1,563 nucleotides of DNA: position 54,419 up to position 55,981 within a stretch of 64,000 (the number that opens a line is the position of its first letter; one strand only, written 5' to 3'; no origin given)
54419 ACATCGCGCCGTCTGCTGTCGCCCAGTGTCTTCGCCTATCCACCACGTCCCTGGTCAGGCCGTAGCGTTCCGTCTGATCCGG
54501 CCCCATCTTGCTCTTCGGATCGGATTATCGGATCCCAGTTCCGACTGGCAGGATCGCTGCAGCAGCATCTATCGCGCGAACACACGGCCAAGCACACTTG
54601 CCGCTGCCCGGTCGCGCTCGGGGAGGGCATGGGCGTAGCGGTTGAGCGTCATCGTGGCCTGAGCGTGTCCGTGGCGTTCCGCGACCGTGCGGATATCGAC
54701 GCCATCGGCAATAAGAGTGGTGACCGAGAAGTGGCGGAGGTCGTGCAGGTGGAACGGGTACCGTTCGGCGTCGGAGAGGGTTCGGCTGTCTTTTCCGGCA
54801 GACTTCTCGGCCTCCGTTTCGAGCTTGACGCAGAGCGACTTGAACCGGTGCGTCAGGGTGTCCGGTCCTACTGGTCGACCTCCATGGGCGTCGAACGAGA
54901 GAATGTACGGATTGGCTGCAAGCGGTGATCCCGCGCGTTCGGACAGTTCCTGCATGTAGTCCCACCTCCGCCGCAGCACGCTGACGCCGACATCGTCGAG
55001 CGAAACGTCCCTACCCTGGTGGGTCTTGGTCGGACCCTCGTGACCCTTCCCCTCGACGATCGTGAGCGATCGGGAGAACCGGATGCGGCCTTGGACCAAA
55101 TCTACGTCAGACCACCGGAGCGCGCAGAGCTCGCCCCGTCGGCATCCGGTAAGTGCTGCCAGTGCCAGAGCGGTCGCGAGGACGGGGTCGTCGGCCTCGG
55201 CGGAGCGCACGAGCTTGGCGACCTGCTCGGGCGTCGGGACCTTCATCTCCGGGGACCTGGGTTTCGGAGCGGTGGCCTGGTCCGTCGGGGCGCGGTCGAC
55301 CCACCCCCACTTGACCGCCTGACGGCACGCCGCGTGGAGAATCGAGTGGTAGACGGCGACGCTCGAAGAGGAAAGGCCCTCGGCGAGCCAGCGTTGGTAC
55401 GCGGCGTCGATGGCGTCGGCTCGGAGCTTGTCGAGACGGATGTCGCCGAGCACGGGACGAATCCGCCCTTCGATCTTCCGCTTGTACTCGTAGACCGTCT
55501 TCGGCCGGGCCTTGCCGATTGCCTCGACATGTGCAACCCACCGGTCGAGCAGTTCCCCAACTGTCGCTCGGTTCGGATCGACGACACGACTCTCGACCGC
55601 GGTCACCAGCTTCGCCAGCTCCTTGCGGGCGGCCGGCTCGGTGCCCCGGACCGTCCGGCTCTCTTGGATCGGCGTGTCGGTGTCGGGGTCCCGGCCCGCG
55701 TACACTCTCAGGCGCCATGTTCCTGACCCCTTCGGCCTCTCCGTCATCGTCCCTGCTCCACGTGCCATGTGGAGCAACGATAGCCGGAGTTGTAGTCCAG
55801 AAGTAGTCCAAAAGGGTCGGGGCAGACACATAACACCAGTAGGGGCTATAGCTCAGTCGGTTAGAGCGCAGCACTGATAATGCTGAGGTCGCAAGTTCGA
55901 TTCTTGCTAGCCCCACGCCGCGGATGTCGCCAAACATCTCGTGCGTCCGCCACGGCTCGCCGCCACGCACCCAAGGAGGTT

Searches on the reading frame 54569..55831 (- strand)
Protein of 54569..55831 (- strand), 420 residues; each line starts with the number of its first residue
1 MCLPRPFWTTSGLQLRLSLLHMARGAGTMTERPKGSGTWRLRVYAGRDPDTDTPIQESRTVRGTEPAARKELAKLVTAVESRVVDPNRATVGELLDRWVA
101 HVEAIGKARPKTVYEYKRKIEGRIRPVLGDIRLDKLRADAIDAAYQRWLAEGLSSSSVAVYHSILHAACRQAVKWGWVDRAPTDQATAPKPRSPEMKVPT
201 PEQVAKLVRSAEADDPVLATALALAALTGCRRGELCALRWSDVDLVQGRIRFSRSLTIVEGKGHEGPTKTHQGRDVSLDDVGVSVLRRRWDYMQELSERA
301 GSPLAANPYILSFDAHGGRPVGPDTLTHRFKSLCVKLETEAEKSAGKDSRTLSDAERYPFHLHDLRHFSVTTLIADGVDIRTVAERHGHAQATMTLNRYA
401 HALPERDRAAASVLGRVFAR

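Call 3: search_protein_families(library=pfam, proteins=[window:54569-55831:-], max_evalue=1)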
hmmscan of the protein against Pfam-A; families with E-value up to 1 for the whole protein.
window:54569-55831:- (420 aa): 6 families
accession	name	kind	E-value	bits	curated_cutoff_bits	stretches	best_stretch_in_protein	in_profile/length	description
PF00589.27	Phage_integrase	-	7.6e-21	75.1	27.1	1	200-405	4-171/172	Phage integrase family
PF14659.12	Phage_int_SAM_3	-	8.7e-08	32.7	22.6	1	90-148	1-57/58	Phage integrase, N-terminal SAM-like domain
PF13102.12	Phage_int_SAM_5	-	0.00069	20.4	22.3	1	129-182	39-92/98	Phage integrase SAM-like domain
PF21079.2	GDH_HM2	-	0.026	14.9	21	1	383-405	2-24/45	Glutamate dehydrogenase, helical motif 2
PF05378.19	Hydant_A_N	-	0.027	14.7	25.2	1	109-173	106-168/176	Hydantoinase/oxoprolinase N-terminal region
PF02899.23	Phage_int_SAM_1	-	0.039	14.7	22.3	1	95-167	1-74/83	Phage integrase, N-terminal SAM-like domain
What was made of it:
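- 54569..55831 (-): Tyrosine recombinase (integrase) of the island. Pfam Phage_integrase 7.6e-21 and Phage_int_SAM_3 8.7e-8 (call 3).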
